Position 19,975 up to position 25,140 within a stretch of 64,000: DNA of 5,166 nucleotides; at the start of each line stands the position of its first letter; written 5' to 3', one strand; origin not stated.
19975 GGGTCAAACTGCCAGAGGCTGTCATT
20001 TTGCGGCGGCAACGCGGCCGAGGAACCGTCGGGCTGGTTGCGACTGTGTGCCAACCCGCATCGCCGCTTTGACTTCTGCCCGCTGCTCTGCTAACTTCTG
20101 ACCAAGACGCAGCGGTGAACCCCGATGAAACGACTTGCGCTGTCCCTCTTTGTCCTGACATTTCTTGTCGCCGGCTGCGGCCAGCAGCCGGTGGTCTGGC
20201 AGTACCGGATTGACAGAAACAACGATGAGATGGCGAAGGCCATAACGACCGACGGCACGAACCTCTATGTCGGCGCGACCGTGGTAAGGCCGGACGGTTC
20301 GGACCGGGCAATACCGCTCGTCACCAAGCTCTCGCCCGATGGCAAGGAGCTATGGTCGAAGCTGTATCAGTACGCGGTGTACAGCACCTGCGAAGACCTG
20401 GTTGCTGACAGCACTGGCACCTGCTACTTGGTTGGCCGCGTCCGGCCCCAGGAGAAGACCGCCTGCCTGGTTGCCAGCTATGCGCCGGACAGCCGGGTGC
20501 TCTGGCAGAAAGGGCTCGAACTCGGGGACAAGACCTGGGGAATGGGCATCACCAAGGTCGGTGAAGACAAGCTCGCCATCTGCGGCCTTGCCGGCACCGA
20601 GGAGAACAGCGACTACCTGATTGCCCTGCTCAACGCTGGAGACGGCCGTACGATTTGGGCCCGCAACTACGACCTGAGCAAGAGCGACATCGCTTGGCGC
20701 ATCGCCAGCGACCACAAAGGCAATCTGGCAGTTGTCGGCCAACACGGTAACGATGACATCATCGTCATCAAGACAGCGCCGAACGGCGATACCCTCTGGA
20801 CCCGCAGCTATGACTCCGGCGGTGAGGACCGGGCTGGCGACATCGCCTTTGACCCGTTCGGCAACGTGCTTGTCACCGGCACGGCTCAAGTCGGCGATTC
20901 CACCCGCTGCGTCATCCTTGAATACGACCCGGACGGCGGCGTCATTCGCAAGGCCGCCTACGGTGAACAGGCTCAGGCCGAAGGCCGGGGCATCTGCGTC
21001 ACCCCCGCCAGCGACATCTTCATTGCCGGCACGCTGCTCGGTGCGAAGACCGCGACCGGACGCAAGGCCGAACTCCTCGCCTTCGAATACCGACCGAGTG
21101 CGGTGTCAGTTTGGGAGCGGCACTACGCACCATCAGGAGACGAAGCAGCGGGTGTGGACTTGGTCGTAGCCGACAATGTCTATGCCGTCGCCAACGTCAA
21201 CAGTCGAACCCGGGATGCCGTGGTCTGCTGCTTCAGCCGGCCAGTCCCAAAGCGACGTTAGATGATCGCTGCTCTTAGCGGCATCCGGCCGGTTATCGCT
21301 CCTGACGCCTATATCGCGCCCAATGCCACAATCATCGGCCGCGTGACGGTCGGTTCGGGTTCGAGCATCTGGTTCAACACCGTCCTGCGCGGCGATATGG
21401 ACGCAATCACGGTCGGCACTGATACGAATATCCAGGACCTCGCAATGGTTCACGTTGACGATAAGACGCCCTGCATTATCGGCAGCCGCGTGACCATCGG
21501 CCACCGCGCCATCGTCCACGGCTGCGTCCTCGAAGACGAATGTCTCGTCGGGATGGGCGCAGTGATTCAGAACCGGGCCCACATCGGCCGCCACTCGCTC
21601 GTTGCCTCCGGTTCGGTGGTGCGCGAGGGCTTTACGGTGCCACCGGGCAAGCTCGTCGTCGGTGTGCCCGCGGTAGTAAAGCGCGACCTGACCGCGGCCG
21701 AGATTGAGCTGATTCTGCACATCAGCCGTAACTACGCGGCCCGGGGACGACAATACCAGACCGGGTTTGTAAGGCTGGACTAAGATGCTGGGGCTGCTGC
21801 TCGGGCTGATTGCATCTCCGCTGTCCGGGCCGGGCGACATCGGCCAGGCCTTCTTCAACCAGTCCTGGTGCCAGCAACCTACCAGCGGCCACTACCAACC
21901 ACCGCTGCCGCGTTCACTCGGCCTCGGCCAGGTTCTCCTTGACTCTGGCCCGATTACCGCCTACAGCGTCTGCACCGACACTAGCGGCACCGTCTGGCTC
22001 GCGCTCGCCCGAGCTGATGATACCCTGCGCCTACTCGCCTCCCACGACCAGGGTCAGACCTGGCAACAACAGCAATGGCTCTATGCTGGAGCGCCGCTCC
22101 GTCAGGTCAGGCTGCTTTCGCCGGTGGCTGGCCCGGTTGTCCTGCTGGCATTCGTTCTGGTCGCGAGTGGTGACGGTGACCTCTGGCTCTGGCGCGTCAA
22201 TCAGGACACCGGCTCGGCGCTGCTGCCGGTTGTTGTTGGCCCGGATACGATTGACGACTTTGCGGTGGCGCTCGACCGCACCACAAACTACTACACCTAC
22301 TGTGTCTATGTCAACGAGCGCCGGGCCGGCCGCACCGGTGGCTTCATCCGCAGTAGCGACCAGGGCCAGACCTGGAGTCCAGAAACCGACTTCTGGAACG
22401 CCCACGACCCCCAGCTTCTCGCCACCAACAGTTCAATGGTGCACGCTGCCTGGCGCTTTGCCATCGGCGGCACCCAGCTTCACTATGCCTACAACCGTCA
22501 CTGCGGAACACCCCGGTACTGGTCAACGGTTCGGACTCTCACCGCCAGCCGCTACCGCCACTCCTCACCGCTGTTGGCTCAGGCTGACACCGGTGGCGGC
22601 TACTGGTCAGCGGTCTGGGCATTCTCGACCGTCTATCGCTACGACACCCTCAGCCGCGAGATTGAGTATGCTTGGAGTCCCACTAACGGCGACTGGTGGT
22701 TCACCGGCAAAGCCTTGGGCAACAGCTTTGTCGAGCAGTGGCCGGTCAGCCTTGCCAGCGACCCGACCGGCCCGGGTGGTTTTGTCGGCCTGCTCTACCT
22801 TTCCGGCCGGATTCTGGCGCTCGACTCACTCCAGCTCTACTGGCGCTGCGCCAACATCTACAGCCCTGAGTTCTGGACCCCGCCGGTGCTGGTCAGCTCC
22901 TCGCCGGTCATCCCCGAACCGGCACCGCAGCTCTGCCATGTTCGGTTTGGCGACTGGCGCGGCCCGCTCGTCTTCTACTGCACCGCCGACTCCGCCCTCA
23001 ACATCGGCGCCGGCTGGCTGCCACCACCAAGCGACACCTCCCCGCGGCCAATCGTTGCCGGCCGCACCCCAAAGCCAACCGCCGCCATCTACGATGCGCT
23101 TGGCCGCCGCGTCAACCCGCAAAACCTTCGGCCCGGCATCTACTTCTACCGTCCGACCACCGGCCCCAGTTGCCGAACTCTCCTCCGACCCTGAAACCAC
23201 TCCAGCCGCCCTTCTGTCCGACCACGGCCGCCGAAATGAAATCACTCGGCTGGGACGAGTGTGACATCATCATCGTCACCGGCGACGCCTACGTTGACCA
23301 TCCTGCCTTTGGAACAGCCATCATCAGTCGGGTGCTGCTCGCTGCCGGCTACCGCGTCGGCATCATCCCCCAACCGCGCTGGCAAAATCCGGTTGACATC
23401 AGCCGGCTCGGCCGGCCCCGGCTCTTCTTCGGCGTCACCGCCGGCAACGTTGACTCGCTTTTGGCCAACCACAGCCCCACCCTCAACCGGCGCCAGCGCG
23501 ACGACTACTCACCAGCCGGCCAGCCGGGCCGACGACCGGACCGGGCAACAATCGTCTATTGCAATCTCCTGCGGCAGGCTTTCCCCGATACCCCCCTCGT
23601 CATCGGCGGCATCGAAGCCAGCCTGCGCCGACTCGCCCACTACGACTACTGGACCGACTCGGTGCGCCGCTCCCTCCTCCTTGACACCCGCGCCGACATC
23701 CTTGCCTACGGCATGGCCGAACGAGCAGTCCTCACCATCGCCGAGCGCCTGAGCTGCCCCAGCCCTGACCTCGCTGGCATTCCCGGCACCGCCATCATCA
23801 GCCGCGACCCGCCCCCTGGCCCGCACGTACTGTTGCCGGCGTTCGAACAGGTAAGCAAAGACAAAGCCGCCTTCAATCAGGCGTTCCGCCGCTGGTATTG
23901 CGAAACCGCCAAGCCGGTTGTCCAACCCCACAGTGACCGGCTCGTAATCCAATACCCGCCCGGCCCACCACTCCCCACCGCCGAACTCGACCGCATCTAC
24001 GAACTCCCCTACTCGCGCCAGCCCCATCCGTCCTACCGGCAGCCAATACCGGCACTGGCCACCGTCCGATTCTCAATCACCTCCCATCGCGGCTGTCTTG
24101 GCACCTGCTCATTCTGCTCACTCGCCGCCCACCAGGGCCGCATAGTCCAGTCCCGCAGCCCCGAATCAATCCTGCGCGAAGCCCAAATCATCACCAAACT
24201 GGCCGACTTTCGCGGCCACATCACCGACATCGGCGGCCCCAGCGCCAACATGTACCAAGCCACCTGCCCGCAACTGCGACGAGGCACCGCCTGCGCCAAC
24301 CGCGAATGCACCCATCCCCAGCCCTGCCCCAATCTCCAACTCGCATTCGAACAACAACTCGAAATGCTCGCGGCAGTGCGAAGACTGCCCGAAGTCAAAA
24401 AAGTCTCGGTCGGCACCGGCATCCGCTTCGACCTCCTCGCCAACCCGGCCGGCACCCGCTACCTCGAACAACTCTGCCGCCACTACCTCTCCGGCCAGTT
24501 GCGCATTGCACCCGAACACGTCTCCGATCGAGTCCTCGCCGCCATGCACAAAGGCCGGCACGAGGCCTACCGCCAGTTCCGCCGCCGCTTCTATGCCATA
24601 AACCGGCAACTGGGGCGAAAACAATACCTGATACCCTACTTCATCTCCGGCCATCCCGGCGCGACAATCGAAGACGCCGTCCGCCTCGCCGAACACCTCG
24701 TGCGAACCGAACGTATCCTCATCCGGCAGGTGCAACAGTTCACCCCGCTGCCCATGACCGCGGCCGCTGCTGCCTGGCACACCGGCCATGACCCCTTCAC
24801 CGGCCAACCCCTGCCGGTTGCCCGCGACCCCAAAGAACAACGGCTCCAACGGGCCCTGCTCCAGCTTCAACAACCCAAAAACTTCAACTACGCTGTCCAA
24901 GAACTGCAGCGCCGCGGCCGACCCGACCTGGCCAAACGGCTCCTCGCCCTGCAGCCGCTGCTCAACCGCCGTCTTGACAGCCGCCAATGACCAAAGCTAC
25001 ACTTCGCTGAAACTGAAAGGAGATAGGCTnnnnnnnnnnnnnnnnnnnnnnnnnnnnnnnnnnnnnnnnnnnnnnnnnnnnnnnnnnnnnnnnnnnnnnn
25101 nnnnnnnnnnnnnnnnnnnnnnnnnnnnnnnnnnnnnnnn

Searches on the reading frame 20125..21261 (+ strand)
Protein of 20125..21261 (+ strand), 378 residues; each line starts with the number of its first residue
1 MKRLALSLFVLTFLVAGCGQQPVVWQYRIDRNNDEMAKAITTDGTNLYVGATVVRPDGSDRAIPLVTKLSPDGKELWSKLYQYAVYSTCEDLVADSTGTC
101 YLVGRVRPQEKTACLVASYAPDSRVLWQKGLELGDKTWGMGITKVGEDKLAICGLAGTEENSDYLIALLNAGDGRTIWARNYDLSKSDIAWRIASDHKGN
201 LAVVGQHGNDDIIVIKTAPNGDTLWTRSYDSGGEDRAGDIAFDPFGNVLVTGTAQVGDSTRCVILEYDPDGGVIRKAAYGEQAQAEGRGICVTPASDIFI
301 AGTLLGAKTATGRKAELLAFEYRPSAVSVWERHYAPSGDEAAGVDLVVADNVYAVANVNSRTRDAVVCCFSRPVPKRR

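Call 56: search_protein_families(library=pfam, proteins=[window:20125-21261:+], max_evalue=0.00001)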
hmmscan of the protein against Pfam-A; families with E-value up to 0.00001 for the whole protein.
window:20125-21261:+ (378 aa): 0 families

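Call 83: search_protein_families(library=phrogs, proteins=[window:20125-21261:+], max_evalue=0.01)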
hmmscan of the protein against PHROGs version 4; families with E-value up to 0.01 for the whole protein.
window:20125-21261:+ (378 aa): 2 families
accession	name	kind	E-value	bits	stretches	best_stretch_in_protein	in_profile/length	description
phrog_8401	-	other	1.8e-06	25.5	1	173-274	3883-3969/4158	beta-propeller repeat protein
phrog_8510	-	head and packaging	3.4e-05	22.7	1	87-138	256-310/1348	virion structural protein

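Call 84: search_protein_families(library=pfam, proteins=[window:20125-21261:+], max_evalue=0.1)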
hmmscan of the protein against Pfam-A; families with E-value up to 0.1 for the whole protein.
window:20125-21261:+ (378 aa): 3 families
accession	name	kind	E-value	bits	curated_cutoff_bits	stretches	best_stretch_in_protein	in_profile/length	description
PF06739.17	SBBP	-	0.00031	21.1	20.5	1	232-255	10-33/38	Beta-propeller repeat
PF13360.13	PQQ_2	-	0.00048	20.3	27.6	1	165-232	4-64/233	Outer membrane protein assembly factor BamB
PF25293.1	Beta-prop_EMC1_N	-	0.022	14.9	34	0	166-222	131-188/219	EMC1 N-terminal beta-propeller domain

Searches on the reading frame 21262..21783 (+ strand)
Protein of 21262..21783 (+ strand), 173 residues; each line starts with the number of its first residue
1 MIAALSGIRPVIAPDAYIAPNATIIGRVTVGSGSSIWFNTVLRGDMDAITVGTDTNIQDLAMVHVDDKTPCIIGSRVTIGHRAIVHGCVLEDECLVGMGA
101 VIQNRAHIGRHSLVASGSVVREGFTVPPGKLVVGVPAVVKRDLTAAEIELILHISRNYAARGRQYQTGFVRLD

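Call 56: search_protein_families(library=pfam, proteins=[window:21262-21783:+], max_evalue=0.00001)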
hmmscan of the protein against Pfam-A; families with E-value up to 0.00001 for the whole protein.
window:21262-21783:+ (173 aa): 3 families
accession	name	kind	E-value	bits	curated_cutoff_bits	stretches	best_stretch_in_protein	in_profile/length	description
PF00132.30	Hexapep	-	3.9e-18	64.7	27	2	10-44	2-36/36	Bacterial transferase hexapeptide (six repeats)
PF25084.1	LbH_EIF2B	-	1.3e-07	32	54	1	49-128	22-101/105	EIF2B subunit epsilon LbH domain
PF14602.12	Hexapep_2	-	6e-07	29.5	27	1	70-102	1-32/34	Hexapeptide repeat of succinyl-transferase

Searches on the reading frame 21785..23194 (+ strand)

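Call 56: search_protein_families(library=pfam, proteins=[window:21785-23194:+], max_evalue=0.00001)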
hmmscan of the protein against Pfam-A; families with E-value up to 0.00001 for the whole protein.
window:21785-23194:+ (469 aa): 0 families

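Call 83: search_protein_families(library=phrogs, proteins=[window:21785-23194:+], max_evalue=0.01)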
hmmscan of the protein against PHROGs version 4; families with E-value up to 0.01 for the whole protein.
window:21785-23194:+ (469 aa): 0 families

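Call 84: search_protein_families(library=pfam, proteins=[window:21785-23194:+], max_evalue=0.1)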
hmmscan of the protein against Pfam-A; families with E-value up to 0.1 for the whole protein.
window:21785-23194:+ (469 aa): 2 families
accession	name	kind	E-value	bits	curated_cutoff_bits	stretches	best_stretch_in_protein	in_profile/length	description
PF02012.26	BNR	-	1.2e-05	25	27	0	86-94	3-11/12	BNR/Asp-box repeat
PF13088.12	BNR_2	-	0.00038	20.3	31.4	0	78-121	79-119/277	BNR repeat-like domain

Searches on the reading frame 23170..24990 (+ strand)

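Call 57: search_protein_families(library=pfam, proteins=[window:23170-24990:+], max_evalue=0.00001)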
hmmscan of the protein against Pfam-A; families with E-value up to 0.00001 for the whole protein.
window:23170-24990:+ (606 aa): 3 families
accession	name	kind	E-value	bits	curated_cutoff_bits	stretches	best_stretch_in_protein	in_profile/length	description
PF08497.15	Radical_SAM_N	-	5.6e-116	387.5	25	1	15-302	1-301/301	Radical SAM N-terminal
PF11842.13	DUF3362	-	3.4e-13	50.5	27.6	1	520-587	2-74/151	Domain of unknown function (DUF3362)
PF04055.27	Radical_SAM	-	7.3e-07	29.9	29.5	1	305-509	3-165/166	Radical SAM superfamily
